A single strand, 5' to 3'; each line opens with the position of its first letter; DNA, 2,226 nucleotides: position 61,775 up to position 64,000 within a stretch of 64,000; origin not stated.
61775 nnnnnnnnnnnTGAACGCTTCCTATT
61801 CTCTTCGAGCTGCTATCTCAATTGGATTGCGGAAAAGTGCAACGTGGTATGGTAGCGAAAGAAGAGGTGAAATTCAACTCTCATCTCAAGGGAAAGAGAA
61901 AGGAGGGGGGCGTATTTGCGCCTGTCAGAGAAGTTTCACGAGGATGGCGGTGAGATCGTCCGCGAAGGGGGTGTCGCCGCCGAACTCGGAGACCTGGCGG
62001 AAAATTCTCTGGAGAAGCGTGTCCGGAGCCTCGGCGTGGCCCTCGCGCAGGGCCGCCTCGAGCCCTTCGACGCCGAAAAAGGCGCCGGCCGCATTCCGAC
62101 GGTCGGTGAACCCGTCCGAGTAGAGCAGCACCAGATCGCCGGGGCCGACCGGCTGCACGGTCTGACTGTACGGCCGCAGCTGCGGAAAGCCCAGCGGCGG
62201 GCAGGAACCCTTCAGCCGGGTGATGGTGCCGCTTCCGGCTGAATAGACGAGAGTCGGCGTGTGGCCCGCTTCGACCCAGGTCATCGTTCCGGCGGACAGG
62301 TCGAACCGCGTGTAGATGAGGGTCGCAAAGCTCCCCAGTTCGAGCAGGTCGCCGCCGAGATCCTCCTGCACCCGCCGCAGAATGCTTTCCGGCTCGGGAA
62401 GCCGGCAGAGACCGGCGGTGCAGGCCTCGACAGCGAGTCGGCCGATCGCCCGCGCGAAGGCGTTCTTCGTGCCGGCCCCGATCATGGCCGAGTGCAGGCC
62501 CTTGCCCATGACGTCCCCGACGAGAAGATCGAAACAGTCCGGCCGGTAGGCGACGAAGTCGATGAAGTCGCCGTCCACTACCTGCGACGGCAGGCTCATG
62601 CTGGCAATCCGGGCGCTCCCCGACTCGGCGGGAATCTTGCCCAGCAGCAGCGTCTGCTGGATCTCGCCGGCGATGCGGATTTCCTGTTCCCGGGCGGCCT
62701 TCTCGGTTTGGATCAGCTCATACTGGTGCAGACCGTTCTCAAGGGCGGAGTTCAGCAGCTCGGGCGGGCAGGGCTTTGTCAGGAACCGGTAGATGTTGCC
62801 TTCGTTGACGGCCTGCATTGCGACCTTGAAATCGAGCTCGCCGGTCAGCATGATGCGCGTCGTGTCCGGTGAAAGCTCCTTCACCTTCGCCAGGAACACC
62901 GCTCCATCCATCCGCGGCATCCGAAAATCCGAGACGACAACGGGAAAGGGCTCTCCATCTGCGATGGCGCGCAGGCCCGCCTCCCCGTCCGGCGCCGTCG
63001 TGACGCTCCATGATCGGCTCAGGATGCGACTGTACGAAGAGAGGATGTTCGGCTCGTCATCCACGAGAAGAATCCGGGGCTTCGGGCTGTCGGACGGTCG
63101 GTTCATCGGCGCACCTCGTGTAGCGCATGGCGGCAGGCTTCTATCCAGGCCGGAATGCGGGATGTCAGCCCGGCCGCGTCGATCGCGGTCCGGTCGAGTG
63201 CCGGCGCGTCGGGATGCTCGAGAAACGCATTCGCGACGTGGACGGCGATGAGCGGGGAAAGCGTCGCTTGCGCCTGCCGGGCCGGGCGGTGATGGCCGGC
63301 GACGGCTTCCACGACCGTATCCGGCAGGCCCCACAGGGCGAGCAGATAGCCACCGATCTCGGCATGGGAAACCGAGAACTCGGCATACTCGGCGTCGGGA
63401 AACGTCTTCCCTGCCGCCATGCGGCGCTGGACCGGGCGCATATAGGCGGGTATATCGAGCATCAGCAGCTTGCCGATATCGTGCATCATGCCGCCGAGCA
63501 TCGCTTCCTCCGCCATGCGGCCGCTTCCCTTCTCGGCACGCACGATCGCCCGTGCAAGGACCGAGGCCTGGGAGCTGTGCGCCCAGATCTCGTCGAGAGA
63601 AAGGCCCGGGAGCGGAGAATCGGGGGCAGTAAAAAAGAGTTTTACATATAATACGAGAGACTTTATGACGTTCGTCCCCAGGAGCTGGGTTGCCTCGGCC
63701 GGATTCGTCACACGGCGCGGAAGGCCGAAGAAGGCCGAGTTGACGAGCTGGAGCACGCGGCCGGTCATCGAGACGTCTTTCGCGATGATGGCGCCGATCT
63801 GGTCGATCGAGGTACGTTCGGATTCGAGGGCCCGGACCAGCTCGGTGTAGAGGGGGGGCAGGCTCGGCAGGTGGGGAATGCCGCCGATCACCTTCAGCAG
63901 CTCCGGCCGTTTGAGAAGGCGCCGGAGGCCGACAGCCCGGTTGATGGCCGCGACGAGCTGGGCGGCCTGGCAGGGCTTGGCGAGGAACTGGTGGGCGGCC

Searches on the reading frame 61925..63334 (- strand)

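Call 45: search_protein_families(library=pfam, proteins=[window:61925-63334:-], max_evalue=0.0001)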
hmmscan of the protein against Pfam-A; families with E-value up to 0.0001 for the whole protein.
window:61925-63334:- (469 aa): 2 families
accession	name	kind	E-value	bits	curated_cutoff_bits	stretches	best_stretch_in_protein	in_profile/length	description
PF07228.17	SpoIIE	-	7.6e-40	137.3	25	1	267-467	4-190/192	Stage II sporulation protein E (SpoIIE)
PF00072.30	Response_reg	-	2.4e-17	63.6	30.2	1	88-198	1-110/111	Response regulator receiver domain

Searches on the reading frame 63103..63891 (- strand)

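Call 66: search_protein_families(library=pfam, proteins=[window:63103-63891:-], max_evalue=0.0001)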
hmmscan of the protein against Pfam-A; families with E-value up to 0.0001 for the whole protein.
window:63103-63891:- (262 aa): 2 families
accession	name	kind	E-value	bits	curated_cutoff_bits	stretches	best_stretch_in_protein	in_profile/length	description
PF08668.18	HDOD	-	4.4e-47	160.6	22.9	1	8-203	1-196/196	HDOD domain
PF01966.28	HD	-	5.5e-07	30.3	22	1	103-215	2-105/116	HD domain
